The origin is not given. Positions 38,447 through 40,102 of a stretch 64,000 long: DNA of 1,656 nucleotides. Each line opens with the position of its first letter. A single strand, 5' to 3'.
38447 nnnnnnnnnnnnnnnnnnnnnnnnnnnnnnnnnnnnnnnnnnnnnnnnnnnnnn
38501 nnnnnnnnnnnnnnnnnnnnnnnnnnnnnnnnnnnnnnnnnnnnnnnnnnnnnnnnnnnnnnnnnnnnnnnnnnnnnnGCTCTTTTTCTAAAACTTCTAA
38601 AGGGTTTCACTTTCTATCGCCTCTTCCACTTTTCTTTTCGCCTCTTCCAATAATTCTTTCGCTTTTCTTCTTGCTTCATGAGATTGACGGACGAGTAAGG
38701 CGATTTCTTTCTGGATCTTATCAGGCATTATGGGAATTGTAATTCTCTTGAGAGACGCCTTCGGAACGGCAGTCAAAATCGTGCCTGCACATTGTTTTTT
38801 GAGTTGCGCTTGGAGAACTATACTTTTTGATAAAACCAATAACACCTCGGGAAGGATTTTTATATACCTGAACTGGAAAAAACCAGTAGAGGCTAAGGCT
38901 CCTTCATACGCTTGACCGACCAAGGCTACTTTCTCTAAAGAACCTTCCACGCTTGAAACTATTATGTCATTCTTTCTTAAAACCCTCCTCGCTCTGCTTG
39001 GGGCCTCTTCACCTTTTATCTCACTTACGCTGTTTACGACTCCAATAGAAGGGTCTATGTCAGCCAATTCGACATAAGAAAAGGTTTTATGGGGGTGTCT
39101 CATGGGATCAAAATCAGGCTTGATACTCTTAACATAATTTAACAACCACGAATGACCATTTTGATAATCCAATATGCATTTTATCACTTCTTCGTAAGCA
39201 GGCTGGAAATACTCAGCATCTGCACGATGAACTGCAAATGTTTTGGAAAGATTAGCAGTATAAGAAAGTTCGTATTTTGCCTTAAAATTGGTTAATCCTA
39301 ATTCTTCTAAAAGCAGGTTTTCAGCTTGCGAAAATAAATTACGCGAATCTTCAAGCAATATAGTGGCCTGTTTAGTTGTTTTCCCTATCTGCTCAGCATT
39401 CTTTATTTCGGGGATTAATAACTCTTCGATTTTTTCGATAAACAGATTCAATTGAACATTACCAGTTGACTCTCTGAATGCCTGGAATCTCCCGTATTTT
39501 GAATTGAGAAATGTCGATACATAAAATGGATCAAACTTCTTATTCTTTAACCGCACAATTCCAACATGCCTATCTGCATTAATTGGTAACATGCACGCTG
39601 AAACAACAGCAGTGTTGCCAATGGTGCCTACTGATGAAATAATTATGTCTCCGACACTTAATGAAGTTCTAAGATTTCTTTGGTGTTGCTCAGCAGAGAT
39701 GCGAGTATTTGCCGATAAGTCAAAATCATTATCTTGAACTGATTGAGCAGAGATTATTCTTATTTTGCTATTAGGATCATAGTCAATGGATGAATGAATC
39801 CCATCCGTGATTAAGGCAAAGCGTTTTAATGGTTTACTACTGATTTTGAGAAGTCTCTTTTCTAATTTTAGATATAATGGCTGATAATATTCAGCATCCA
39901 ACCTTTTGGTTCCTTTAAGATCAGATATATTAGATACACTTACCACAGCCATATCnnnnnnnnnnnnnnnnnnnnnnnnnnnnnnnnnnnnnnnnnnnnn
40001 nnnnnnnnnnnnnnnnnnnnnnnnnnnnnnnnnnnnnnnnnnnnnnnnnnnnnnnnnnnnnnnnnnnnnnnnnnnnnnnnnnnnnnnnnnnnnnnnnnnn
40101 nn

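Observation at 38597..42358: BcgI-like (Type IIB-like) restriction-modification cassette: nuclease-methyltransferase fusion + two-TRD S subunit, AT-rich, inserted between mlaE and mlaF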

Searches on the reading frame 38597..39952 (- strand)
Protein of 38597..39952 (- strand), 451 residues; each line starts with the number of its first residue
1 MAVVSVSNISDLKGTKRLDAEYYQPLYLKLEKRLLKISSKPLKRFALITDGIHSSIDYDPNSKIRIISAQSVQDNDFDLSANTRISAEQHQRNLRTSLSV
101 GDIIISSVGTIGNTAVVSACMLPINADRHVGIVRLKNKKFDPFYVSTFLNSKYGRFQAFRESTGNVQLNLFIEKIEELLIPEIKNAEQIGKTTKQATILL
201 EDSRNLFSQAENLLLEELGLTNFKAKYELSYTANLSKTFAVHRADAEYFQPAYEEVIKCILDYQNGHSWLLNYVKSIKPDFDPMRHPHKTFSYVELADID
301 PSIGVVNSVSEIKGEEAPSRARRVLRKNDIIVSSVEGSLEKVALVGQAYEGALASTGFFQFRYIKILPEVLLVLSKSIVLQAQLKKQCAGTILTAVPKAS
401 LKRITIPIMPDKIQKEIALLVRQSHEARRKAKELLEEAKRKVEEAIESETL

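Call 3: search_protein_families(library=pfam, proteins=[window:38597-39952:-], max_evalue=0.01)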
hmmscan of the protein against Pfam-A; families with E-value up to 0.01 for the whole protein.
window:38597-39952:- (451 aa): 1 family
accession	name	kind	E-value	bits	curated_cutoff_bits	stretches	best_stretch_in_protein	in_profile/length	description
PF01420.25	Methylase_S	-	6.2e-08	33.5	22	1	323-418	55-146/168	Type I restriction modification DNA specificity domain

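Call 4: search_protein_families(library=ncbifam, proteins=[window:38597-39952:-], max_evalue=0.01)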
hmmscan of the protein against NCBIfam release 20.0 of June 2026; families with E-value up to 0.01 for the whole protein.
window:38597-39952:- (451 aa): 2 families
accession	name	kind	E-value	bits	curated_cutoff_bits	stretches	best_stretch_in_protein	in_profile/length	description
NF047740.1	antiphage_MADS5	equivalog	4.3e-35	121.4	400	1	5-447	5-461/461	methylation-associated defense system restriction endonuclease subunit S MAD5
NF007278.0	PRK09737.1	equivalog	7.4e-08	31.6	662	1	55-197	32-173/461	type I restriction-modification system specificity subunit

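Call 5: search_protein_families(library=padloc, proteins=[window:38597-39952:-], max_evalue=0.01)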
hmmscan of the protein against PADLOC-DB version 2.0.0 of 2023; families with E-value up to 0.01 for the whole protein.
window:38597-39952:- (451 aa): 75 families (the best 25 are shown)
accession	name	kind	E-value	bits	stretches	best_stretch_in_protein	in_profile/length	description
PDLC03095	Specificity_I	-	4.5e-33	112.7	2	83-448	96-462/473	Type I specificity subunit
PDLC04137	mad5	-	4.3e-29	99.9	1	57-447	24-391/392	mads_5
PDLC03120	Specificity_I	-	4.9e-29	99.8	2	7-197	237-425/515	Type I specificity subunit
PDLC03181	Specificity_I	-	9e-28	95.1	2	204-448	198-437/454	Type I specificity subunit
PDLC03179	Specificity_I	-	3.4e-26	90.3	2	47-195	407-557/589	Type I specificity subunit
PDLC03169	Specificity_I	-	1.2e-22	79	2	45-188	229-377/461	Type I specificity subunit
PDLC03086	Specificity_I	-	1.7e-22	78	2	57-194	32-171/458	Type I specificity subunit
PDLC03069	Specificity_I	-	8.8e-22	75.7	2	61-205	219-366/387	Type I specificity subunit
PDLC03197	Specificity_I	-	1.2e-21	75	1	11-448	13-443/459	Type I specificity subunit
PDLC03155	Specificity_I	-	3.2e-21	73.8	1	7-257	7-266/520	Type I specificity subunit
PDLC03105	Specificity_I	-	4.7e-21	73.7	2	48-196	253-401/448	Type I specificity subunit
PDLC03072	Specificity_I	-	9.4e-21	72.4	2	42-188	242-393/448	Type I specificity subunit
PDLC03168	Specificity_I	-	1.6e-20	72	2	42-225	10-189/459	Type I specificity subunit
PDLC03079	Specificity_I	-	4e-20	70.4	2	316-446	80-205/470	Type I specificity subunit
PDLC03100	Specificity_I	-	5.9e-20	70.1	2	288-446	223-384/392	Type I specificity subunit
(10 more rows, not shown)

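Call 7: search_solved_structures(query=window:38597-39952:-, max_evalue=0.01)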
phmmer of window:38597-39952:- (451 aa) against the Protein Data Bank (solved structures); distinct sequences matched with E-value up to 0.01: 2.
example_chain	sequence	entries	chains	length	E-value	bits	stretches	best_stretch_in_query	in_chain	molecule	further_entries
5ybb_D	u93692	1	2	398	4.2e-22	82.2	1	281-444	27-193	Restriction endonuclease S subunits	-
3okg_A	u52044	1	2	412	4.8e-22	82.1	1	281-444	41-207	Restriction endonuclease S subunits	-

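Call 49: search_solved_structures(query=window:38597-39952:-, max_evalue=10)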
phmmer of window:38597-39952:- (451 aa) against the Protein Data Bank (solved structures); distinct sequences matched with E-value up to 10: 6.
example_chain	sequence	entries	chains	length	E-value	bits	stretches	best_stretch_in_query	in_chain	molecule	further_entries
5ybb_D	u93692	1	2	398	4.2e-22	82.2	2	281-444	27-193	Restriction endonuclease S subunits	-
3okg_A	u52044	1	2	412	4.8e-22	82.1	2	281-444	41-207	Restriction endonuclease S subunits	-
8vsr_B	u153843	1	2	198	0.047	16.2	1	91-186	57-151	Esub1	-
8vsq_A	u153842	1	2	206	0.052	16.1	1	91-186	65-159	Esub1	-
1yf2_A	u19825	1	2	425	1.3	11.5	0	386-445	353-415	Type I restriction-modification enzyme, S subunit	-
9pur_A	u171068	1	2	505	1.9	10.9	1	104-182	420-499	Hemagglutinin-neuraminidase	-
